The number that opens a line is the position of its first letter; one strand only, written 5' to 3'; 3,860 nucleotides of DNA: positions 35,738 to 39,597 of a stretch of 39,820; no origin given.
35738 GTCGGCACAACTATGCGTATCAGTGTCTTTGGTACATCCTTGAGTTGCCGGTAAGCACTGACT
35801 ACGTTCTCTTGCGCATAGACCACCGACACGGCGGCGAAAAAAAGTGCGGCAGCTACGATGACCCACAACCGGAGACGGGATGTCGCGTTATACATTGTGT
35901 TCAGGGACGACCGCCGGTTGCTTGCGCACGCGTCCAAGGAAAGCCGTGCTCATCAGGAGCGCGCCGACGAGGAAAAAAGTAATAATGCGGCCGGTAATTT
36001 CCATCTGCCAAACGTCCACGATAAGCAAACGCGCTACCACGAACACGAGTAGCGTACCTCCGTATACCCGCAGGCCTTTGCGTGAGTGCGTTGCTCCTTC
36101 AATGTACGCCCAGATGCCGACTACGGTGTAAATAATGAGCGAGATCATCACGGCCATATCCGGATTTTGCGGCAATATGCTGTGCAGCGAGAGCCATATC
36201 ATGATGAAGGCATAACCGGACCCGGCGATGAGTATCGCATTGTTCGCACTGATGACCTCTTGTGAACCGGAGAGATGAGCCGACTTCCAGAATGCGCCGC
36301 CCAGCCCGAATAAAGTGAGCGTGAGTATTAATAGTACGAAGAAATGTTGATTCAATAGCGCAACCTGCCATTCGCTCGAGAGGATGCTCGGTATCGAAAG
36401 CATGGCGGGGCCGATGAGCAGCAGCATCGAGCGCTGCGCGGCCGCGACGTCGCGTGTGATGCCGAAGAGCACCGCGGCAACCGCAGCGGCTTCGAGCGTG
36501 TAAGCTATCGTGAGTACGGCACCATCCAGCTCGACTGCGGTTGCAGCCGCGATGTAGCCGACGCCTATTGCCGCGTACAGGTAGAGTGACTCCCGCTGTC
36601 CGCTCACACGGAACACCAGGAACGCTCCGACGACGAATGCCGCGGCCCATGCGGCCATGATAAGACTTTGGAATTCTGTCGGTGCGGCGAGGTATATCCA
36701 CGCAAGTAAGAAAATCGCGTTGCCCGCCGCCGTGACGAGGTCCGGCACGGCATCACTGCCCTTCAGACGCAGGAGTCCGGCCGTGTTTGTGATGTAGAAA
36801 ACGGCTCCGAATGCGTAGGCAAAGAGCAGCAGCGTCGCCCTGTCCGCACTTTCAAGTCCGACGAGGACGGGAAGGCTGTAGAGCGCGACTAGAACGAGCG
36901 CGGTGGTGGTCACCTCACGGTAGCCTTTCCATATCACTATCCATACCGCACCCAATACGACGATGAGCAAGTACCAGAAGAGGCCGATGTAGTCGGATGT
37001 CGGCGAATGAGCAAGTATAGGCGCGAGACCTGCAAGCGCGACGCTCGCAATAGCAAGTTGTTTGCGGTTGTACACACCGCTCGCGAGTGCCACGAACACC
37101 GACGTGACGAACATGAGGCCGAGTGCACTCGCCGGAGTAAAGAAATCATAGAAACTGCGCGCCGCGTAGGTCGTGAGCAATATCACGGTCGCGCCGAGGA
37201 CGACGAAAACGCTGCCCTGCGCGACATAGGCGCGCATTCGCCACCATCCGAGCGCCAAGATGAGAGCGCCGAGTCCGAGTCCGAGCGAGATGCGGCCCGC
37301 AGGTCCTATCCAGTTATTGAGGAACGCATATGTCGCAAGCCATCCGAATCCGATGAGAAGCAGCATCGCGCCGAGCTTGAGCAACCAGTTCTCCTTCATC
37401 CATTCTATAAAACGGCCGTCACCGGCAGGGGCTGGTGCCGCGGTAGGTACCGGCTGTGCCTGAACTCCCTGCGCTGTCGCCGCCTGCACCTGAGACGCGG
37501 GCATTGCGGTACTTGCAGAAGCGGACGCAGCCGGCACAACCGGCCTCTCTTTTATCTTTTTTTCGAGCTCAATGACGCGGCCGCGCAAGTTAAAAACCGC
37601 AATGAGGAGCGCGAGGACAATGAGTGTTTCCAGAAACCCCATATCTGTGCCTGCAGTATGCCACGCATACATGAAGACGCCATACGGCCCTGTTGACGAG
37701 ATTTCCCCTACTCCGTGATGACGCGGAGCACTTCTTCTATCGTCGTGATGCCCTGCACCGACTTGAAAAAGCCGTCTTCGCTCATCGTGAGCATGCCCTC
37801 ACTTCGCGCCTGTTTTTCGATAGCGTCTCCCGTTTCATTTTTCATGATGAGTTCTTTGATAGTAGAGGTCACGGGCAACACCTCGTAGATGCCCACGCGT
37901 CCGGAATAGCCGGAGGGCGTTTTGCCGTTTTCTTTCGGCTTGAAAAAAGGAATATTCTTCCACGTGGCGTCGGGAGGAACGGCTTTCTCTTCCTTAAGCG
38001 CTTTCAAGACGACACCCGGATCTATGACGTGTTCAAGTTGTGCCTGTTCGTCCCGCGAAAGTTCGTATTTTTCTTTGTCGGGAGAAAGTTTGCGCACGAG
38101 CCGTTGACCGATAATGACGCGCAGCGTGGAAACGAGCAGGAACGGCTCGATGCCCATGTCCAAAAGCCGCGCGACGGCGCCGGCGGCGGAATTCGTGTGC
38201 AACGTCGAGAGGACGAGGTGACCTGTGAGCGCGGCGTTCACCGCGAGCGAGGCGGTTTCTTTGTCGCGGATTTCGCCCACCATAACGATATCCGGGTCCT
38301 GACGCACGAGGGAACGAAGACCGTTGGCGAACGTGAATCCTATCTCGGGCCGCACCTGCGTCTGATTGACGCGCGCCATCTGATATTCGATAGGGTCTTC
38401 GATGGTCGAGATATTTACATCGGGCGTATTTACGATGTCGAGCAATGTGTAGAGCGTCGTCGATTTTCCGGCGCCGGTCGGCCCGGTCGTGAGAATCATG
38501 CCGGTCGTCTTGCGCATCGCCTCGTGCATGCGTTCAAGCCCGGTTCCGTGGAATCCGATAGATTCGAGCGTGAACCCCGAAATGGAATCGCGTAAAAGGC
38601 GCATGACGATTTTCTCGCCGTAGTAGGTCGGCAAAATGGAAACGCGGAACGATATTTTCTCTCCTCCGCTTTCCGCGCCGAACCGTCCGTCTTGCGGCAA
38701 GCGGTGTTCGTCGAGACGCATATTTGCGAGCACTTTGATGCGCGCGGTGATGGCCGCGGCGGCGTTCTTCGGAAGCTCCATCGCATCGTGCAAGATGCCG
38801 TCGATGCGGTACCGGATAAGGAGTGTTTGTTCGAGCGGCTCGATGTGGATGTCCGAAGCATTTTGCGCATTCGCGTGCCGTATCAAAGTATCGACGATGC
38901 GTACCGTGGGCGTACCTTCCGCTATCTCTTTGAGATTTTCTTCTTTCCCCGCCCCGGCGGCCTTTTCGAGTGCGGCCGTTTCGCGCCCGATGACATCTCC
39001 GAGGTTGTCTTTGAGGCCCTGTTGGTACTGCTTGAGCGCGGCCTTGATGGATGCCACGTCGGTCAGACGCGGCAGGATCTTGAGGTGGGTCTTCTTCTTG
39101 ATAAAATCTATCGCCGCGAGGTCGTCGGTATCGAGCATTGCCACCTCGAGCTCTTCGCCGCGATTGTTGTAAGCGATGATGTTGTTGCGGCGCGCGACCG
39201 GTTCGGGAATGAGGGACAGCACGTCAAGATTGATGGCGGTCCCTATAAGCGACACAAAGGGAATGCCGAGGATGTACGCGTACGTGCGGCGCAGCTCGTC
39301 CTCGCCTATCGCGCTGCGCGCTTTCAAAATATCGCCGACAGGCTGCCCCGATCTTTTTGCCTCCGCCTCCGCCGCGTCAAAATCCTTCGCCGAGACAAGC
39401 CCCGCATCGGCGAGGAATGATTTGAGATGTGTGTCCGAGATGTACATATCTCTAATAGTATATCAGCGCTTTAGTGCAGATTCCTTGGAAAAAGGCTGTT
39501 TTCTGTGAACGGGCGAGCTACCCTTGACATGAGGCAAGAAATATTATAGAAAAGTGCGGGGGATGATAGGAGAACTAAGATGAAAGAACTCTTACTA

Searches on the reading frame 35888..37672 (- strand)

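Call 49: search_protein_families(library=pfam, proteins=[window:35888-37672:-], max_evalue=0.001)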
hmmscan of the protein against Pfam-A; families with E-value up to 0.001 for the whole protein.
window:35888-37672:- (594 aa): 1 family
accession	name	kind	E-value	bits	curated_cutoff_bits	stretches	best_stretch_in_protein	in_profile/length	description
PF10101.14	DUF2339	-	5.5e-36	125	33.6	2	94-478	2-398/659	Predicted membrane protein (DUF2339)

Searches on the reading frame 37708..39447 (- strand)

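Call 49: search_protein_families(library=pfam, proteins=[window:37708-39447:-], max_evalue=0.001)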
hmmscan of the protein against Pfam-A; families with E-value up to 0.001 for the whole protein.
window:37708-39447:- (579 aa): 2 families
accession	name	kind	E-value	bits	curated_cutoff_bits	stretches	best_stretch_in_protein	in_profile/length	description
PF00437.27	T2SSE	-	3.1e-120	401.7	24.9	1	178-575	5-370/370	Type II/IV secretion system protein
PF05157.20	MshEN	-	7.6e-12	45.5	23.1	1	60-144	1-86/90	MshEN domain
